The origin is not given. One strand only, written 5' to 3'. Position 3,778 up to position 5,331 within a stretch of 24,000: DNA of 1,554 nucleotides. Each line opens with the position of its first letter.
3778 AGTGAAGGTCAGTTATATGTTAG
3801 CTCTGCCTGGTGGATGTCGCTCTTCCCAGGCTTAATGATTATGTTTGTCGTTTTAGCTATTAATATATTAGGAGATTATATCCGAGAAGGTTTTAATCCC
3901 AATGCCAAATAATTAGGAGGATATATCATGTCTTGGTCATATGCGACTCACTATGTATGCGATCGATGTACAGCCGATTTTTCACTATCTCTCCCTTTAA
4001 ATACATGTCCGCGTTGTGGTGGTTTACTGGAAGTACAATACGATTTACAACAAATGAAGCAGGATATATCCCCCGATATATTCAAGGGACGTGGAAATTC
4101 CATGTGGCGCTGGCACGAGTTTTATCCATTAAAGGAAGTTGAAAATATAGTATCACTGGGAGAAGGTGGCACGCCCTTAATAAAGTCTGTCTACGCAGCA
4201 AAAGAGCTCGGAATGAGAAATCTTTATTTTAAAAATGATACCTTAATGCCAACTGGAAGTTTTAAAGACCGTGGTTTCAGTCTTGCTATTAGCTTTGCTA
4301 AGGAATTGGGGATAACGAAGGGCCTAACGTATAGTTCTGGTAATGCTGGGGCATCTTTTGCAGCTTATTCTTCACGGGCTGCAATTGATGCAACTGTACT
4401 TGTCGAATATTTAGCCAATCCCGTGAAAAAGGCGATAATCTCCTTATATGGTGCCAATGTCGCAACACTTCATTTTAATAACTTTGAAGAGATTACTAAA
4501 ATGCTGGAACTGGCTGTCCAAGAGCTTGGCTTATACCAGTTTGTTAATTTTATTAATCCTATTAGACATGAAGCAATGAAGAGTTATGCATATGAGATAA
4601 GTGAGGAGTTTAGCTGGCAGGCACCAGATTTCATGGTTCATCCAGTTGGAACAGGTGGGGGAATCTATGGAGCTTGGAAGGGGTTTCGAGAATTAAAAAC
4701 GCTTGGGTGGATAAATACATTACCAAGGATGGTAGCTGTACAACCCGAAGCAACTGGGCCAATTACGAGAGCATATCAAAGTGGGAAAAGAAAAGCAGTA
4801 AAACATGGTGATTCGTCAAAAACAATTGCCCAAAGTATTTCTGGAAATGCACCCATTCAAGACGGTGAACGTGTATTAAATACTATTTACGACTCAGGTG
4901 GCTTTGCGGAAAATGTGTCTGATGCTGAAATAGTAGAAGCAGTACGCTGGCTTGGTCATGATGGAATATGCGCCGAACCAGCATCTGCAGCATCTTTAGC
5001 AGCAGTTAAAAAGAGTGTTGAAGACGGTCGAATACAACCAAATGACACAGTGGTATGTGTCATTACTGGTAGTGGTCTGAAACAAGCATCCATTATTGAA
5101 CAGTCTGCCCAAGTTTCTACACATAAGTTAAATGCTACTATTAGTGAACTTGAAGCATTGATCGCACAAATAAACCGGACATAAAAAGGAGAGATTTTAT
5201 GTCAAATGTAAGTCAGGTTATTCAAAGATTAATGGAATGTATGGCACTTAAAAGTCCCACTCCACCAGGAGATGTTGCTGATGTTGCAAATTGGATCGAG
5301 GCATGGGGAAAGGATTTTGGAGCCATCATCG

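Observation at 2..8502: Orphan peptide-import, triple-hydrolase, ThrC-like and RidA island with its own YheO-type regulator (best candidate for an undescribed pathway)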

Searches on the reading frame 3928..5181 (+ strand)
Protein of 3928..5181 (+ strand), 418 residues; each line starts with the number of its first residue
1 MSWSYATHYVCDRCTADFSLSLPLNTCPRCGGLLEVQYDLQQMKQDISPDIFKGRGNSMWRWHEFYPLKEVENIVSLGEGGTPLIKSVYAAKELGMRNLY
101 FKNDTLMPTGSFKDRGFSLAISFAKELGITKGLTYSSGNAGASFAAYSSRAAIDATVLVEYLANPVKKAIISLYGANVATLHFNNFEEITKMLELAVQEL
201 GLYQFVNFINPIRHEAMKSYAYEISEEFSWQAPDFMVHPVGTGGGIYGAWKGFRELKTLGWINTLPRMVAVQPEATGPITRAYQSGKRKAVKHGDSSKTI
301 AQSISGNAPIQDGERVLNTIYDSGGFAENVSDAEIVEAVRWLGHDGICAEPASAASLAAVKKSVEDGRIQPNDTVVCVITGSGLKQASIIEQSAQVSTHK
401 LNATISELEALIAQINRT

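Call 5: search_protein_families(library=pfam, proteins=[window:3928-5181:+])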
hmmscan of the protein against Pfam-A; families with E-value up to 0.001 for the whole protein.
window:3928-5181:+ (418 aa): 1 family
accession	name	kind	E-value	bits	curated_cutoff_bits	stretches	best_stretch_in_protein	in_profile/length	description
PF00291.31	PALP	-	4.9e-67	226.8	35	1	75-381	1-295/295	Pyridoxal-phosphate dependent enzyme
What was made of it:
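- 3928..5184 (+): ThrC-family PLP enzyme with an N-terminal CxxC...CxxC zinc ribbon. Proposed beta/gamma-eliminating lyase, annotated 'threonine synthase' in public records. PALP at 226.8 bits (call 5).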

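Call 6: search_protein_families(library=ncbifam, proteins=[window:3928-5181:+])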
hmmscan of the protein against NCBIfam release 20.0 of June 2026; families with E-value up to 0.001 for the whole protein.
window:3928-5181:+ (418 aa): 34 families (the best 25 are shown)
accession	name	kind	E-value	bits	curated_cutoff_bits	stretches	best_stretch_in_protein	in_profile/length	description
NF006050.0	PRK08197.1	equivalog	3.9e-101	338.8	303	1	2-400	2-398/406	threonine synthase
NF004170.0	PRK05638.1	equivalog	1.3e-63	215.1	421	1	11-387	4-359/442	threonine synthase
NF005035.0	PRK06450.1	equivalog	2.1e-56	191.2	301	1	9-386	4-337/338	threonine synthase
TIGR00260.1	thrC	equivalog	7.5e-55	186.4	167.1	1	59-386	1-338/340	threonine synthase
NF006205.0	PRK08329.1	equivalog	5.7e-51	173.5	358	1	10-386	3-346/347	threonine synthase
NF004996.0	PRK06381.1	equivalog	1.3e-38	132.8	266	1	80-382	14-317/319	threonine synthase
TIGR01127.1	ilvA_1Cterm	equivalog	3.4e-21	75.7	378.75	1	82-386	1-288/380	threonine ammonia-lyase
TIGR03844.1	cysteate_syn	equivalog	2.9e-19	69.1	324.9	1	11-388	5-384/398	cysteate synthase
NF006094.0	PRK08246.1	subfamily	3.9e-19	69.2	331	1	82-383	24-303/310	serine/threonine dehydratase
NF045641.2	BHydaspDhtseBhcB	equivalog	4.2e-18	65.5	550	1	82-382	21-303/312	beta-hydroxyaspartate dehydratase BhcB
NF006390.0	PRK08639.1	equivalog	3e-16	59.4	421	1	82-382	26-313/418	threonine ammonia-lyase IlvA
NF006389.0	PRK08638.1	equivalog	5.4e-16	58.4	453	1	80-385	26-316/333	bifunctional threonine ammonia-lyase/L-serine ammonia-lyase TdcB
NF005292.0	PRK06815.1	equivalog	8.1e-16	58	371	1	82-384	22-308/320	threonine/serine dehydratase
NF005454.0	PRK07048.1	equivalog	1.4e-15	57.3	452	1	82-368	26-298/324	threo-3-hydroxy-L-aspartate ammonia-lyase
NF005147.0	PRK06608.1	equivalog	2.2e-15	56.3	380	1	82-387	25-314/339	serine/threonine dehydratase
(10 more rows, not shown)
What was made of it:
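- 3928..5184 (+): NF006050 at 338.8 bits against 303 (call 6).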

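Call 7: find_encoding_contigs(protein=window:3928-5181:+, flank=10000, max_places=6)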
Protein window:3928-5181:+ (418 aa): no gene with exactly this product is on record in the collection.
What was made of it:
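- Tried and rejected: An exact look-up of the window's ThrC-like protein found nothing on record (call 7).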

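Call 9: find_homologous_proteins(query=window:3928-5181:+, max_evalue=1e-30)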
Query window:3928-5181:+ (418 aa): 7655 proteins with E <= 1e-30 among 8000 candidates; the best 120 are listed.
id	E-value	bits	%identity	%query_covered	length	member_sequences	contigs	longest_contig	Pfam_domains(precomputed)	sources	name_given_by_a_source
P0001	3.0e-269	911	96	100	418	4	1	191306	PF00291.32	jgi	jgi:threonine synthase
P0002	5.4e-245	831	87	100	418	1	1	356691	PF00291.32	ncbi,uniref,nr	ncbi:threonine synthase [Bacillus sp. REN16]|uniref:threonine synthase n=1 Tax=Bacillus sp. REN16 Ta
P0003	2.4e-225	766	79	99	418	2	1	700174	PF00291.32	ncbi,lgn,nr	ncbi:threonine synthase [Rhodococcus qingshengii]|nr:threonine synthase [Rhodococcus qingshengii]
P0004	4.6e-206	703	73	99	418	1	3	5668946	PF00291.32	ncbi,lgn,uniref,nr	ncbi:threonine synthase [Neobacillus novalis]|uniref:Threonine synthase n=1 Tax=Neobacillus novalis 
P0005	1.4e-203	695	72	99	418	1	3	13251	PF00291.32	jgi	jgi:threonine synthase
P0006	2.5e-201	687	70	99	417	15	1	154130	PF00291.32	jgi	jgi:threonine synthase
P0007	5.5e-200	683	70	99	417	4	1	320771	PF00291.32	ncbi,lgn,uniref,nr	ncbi:threonine synthase [Paenibacillus sp. 1_12]|uniref:threonine synthase n=1 Tax=Paenibacillus sp.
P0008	1.3e-198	678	70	99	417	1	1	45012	PF00291.32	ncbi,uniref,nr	ncbi:hypothetical protein SD70_25705 [Gordoniibacillus kamchatkensis]|uniref:Threonine synthase n=1 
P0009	3.1e-198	677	70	99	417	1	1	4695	PF00291.32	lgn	-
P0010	5.3e-198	676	69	99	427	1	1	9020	PF00291.32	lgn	-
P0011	1.1e-197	675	70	99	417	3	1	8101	PF00291.32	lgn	-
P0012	1.3e-196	672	69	99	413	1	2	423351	PF00291.32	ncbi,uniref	ncbi:threonine synthase [Paenibacillus hodogayensis]|uniref:Threonine synthase n=1 Tax=Paenibacillus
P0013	1.6e-195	668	69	99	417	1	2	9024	PF00291.32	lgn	-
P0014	8.5e-195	666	68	99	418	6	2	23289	PF00291.32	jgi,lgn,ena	jgi:threonine synthase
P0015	1.1e-193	662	68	99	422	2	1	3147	PF00291.32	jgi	jgi:threonine synthase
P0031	1.4e-174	599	63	99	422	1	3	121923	PF00291.32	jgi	jgi:threonine synthase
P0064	1.5e-148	513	57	98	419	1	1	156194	PF00291.32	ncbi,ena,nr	ncbi:MAG: threonine synthase [Treponema sp.]|nr:threonine synthase [Treponema sp.]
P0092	4.9e-143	495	55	98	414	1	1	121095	PF00291.32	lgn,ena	-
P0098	1.5e-142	494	58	94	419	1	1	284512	PF00291.32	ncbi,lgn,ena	-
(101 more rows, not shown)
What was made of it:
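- All public names are 'threonine synthase' (call 9).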

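Call 10: find_encoding_contigs(protein=P0001, flank=10000, max_places=2)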
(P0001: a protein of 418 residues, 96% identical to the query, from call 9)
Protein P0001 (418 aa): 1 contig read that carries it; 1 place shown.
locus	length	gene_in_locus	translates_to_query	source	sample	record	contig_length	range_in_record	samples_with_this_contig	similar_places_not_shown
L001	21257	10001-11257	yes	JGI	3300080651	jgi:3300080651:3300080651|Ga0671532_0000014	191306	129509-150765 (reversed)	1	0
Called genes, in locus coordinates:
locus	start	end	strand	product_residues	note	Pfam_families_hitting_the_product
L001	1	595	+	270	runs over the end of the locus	PF01261:AP_endonuc_2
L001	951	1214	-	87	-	PF07261:DnaB_2 (weak)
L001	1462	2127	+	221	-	PF00392:GntR, PF07729:FCD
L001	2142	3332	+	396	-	PF02746:MR_MLE_N, PF13378:MR_MLE_C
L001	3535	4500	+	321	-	PF00005:ABC_tran, PF08352:oligo_HPY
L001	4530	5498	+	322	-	PF02463:SMC_N (weak), PF00005:ABC_tran, PF08352:oligo_HPY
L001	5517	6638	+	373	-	PF01979:Amidohydro_1 (weak)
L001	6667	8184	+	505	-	PF00496:SBP_bac_5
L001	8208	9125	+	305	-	PF19300:BPD_transp_1_N, PF00528:BPD_transp_1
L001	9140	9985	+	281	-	PF12911:OppC_N, PF00528:BPD_transp_1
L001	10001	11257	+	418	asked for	PF00291:PALP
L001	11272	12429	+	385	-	PF01546:Peptidase_M20, PF07687:M20_dimer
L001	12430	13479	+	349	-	PF00144:Beta-lactamase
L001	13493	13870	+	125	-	PF01042:Ribonuc_L-PSP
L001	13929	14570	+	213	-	PF08348:PAS_6, PF13309:HTH_22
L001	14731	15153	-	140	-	-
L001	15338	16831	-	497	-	PF00370:FGGY_N, PF01869:BcrAD_BadFG (faint), PF02782:FGGY_C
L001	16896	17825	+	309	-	PF02311:AraC_binding, PF07883:Cupin_2 (weak), PF00165:HTH_AraC, PF12833:HTH_18, PF00165:HTH_AraC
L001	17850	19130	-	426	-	PF06808:DctM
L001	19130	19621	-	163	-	PF04290:DctQ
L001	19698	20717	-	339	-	PF03480:DctP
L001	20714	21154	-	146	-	PF01230:HIT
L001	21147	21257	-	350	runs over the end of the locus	PF08240:ADH_N, PF16912:Glu_dehyd_C (faint), PF00107:ADH_zinc_N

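Call 11: find_encoding_contigs(protein=P0007, flank=10000, max_places=2)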
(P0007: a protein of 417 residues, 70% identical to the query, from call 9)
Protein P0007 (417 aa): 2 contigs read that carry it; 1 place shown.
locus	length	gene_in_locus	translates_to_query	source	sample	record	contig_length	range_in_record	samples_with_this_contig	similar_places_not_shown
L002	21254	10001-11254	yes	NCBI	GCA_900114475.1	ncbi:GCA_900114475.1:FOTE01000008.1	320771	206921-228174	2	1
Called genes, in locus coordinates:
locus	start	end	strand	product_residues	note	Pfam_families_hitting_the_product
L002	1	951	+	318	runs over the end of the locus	PF00389:2-Hacid_dh, PF02826:2-Hacid_dh_C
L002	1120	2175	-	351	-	PF01264:Chorismate_synt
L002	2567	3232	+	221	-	PF08348:PAS_6, PF13309:HTH_22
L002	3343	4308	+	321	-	PF00005:ABC_tran, PF08352:oligo_HPY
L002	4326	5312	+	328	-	PF00005:ABC_tran, PF08352:oligo_HPY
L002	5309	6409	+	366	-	-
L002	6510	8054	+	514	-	PF00496:SBP_bac_5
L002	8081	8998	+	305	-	PF19300:BPD_transp_1_N, PF00528:BPD_transp_1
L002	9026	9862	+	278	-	PF12911:OppC_N (weak), PF00528:BPD_transp_1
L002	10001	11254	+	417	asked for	PF00291:PALP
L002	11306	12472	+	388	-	PF01546:Peptidase_M20, PF07687:M20_dimer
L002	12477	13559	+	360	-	PF00144:Beta-lactamase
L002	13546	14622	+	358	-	PF02746:MR_MLE_N, PF13378:MR_MLE_C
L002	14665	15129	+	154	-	PF14588:YjgF_endoribonc, PF01042:Ribonuc_L-PSP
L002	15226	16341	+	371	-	PF05222:AlaDh_PNT_N, PF01262:AlaDh_PNT_C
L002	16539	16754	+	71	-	-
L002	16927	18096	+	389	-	PF01306:LacY_symp, PF03825:Nuc_H_symport, PF07690:MFS_1, PF12832:MFS_1_like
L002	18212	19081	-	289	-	-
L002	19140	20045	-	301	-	PF00126:HTH_1, PF03466:LysR_substrate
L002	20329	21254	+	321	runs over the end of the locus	PF00005:ABC_tran, PF00004:AAA (faint), PF08402:TOBE_2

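Call 12: find_encoding_contigs(protein=P0064, flank=10000, max_places=2)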
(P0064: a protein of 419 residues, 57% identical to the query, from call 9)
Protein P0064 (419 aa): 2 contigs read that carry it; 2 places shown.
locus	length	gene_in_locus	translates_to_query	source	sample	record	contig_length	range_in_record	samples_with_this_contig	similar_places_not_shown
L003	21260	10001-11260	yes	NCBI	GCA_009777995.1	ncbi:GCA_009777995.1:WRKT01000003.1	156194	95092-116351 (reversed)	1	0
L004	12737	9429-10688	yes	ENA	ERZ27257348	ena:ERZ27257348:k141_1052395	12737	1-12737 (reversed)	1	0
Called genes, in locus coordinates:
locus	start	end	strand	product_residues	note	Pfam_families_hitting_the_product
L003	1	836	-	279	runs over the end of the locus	PF00588:SpoU_methylase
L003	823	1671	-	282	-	PF02653:BPD_transp_2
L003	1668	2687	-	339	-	PF02653:BPD_transp_2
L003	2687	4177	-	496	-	PF00005:ABC_tran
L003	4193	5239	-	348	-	PF02608:Bmp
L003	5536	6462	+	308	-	PF19300:BPD_transp_1_N, PF00528:BPD_transp_1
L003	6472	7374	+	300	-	PF12911:OppC_N, PF00528:BPD_transp_1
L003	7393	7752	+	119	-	-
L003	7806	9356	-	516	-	PF00496:SBP_bac_5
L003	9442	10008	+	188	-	PF13302:Acetyltransf_3, PF13420:Acetyltransf_4, PF00583:Acetyltransf_1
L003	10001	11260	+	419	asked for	PF00291:PALP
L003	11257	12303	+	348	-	-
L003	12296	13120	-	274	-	-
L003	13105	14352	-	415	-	PF07992:Pyr_redox_2, PF13738:Pyr_redox_3 (faint), PF00070:Pyr_redox, PF18267:Rubredoxin_C (weak)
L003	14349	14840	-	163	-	PF12797:Fer4_2 (faint), PF13187:Fer4_9 (faint), PF13237:Fer4_10 (weak), PF13247:Fer4_11, PF12838:Fer4_7 (weak), PF12837:Fer4_6 (weak)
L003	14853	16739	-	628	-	PF03063:Prismane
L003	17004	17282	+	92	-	-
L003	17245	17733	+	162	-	-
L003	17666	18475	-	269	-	PF01209:Ubie_methyltran, PF13489:Methyltransf_23, PF13847:Methyltransf_31, PF08241:Methyltransf_11, PF08242:Methyltransf_12, PF13649:Methyltransf_25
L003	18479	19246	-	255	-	PF02517:Rce1-like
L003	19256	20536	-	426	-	PF19124:DUF5808 (weak)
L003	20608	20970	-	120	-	PF00392:GntR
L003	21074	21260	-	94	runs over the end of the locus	PF00381:PTS-HPr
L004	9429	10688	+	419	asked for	PF00291:PALP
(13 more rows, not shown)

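Call 15: find_related_loci(query=A1, collection=genome_contigs, flank=10000)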
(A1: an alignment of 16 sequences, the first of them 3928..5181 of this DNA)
Query A1 (418 aa) in genome_contigs; peptide patterns used: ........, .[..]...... (x = any residue, [..] = any of these).
599 stretches matched a pattern (row limit reached: there are more); 576 encode a relative of the query (tblastn E <= 1e-3); the best 80 are kept; 80 distinct loci.
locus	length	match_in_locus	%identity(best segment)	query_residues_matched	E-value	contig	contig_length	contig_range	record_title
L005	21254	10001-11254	87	1-418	0e+0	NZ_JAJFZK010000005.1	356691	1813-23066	Bacillus sp. REN16 scaffold5, whole genome shotgun sequence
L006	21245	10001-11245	69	1-415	0e+0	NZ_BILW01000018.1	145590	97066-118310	Paenibacillus chondroitinus NBRC 15376 PCH02S_CON00018, whole genome shotgun sequence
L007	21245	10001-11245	69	1-415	0e+0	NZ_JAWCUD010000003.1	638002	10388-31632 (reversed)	Paenibacillus violae strain PFR10 contig3, whole genome shotgun sequence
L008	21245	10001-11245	70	1-415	0e+0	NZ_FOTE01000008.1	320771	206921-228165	Paenibacillus sp. 1_12, whole genome shotgun sequence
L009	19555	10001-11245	68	1-415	0e+0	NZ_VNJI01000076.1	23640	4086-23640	Paenibacillus cremeus strain JC52 contig76, whole genome shotgun sequence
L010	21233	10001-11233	61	5-415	5e-169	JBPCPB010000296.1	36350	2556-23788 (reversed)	MAG: Thermomicrobiales bacterium isolate TH_ant_mag_171 S1Ck127_4007256_flag_0_multi_9.0000_len_36350, whole genome shot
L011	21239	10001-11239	59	1-412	1e-168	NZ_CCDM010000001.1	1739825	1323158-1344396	Oceanobacillus jeddahense strain S5, whole genome shotgun sequence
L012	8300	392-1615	57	4-412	1e-155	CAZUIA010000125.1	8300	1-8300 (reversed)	MAG TPA_asm: uncultured Oscillospiraceae bacterium isolate SRP239243_co2_302 genome assembly, contig: NODE_15165_length_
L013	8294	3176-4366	59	6-404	1e-154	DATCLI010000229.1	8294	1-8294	MAG TPA_asm: Clostridia bacterium isolate SMAG_U7118 k141_216485, whole genome shotgun sequence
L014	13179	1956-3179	56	4-412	8e-153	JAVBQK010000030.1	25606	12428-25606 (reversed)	MAG: Eubacteriales bacterium isolate EPI_MAG_00165 c_000001175173, whole genome shotgun sequence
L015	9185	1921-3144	57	4-412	3e-151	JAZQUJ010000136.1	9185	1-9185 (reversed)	MAG: Bianqueaceae bacterium isolate T1900045180_TC20190176.MAGScoT_cleanbin_000070 SGB_5236_k141_1938095, whole genome s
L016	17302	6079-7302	56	4-412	3e-150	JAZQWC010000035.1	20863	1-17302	MAG: Bianqueaceae bacterium isolate T1900045166_TC20190160.MAGScoT_cleanbin_000033 SGB_5149_k141_902750, whole genome sh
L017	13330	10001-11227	55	6-416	2e-148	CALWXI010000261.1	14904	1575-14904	MAG: uncultured Oscillospiraceae bacterium isolate E07__bin169 genome assembly, contig: E07__k127_3837296, whole genome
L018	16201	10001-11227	55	6-416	2e-140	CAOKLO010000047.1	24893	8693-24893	MAG TPA_asm: uncultured bacterium isolate SRR15604596_bin.20_metawrap_v1.3_MAG genome assembly, contig: NODE.2760_length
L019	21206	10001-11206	57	6-409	3e-140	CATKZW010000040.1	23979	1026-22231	MAG TPA_asm: uncultured Oscillospiraceae bacterium isolate MGG06991_1680015451 genome assembly, contig: ERR3199583_1850,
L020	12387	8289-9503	56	6-411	4e-138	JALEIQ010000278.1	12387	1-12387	MAG: Clostridiales bacterium isolate SUG39 k141_9563083, whole genome shotgun sequence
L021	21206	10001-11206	52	11-416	7e-137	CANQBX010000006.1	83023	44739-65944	MAG: uncultured Lachnospiraceae bacterium isolate Lapin-001__bin4 genome assembly, contig: Lapin-001__NODE_419_length_83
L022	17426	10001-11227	54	6-416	9e-135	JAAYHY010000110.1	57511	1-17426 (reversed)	MAG: Bacillota bacterium isolate AS09scLD_416 273549_AS09, whole genome shotgun sequence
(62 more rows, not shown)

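Call 18: search_solved_structures(query=window:3928-5181:+, max_evalue=1e-10, show_alignments=1)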
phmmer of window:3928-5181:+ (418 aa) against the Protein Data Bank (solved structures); distinct sequences matched with E-value up to 1e-10: 8.
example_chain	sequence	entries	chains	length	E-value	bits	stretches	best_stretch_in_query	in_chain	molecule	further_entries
2zsj_A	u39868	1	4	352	6e-50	173.7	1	61-387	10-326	Threonine synthase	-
1uim_A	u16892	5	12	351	3.6e-48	167.8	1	60-396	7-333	Threonine Synthase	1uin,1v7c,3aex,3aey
2d1f_A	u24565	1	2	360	2e-45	158.8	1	71-388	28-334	Threonine synthase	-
6cgq_A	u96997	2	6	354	2.3e-44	155.3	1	60-390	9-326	Threonine synthase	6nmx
1e5x_A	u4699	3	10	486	1.2e-38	136.5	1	26-386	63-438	THREONINE SYNTHASE | THREONINE SYNTHASE 1, CHLOROPLASTIC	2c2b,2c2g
1pwe_A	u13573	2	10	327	5.3e-16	61.9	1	82-397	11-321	L-serine dehydratase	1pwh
4h27_A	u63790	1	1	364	1.8e-14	56.8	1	82-365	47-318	L-serine dehydratase/L-threonine deaminase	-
1p5j_A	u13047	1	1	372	2.3e-13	53.2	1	82-365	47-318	L-serine dehydratase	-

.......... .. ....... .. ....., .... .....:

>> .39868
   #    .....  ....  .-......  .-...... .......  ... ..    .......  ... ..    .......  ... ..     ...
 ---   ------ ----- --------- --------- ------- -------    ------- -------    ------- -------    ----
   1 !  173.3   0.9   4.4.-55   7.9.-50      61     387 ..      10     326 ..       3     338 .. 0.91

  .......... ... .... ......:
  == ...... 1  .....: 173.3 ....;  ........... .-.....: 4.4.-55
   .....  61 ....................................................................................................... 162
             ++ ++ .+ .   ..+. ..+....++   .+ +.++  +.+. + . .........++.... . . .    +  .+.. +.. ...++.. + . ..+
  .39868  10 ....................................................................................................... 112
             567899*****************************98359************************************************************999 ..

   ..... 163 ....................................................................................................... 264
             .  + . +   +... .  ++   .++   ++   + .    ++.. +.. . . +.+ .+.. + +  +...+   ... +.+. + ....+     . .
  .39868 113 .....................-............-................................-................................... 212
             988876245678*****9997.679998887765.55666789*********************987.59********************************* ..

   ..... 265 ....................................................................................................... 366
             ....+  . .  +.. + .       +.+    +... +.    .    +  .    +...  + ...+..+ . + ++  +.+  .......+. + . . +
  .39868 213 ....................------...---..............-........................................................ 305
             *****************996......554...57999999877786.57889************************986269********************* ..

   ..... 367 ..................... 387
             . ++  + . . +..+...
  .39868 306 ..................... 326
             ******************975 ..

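Call 19: search_solved_structures(query=L001:5517-6635:+, max_evalue=0.00001)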
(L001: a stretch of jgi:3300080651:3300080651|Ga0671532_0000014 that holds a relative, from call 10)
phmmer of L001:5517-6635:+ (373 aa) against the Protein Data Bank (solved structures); distinct sequences matched with E-value up to 0.00001: 4.
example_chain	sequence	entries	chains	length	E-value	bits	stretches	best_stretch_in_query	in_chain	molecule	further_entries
2ogj_A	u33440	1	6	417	3e-74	253.6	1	41-355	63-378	Dihydroorotase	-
8wzy_A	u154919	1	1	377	1.2e-67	231.8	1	42-364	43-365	Dihydroorotase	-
2ics_A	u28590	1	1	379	1.7e-58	201.7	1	44-356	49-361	Adenine Deaminase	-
8je0_A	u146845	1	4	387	6.3e-40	140.6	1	40-350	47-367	Amidase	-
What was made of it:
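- Closest known: cog3964 amidohydrolases Atu3266. Same: These are the best solved relatives, at 253.6 and 201.7 bits (call 19).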
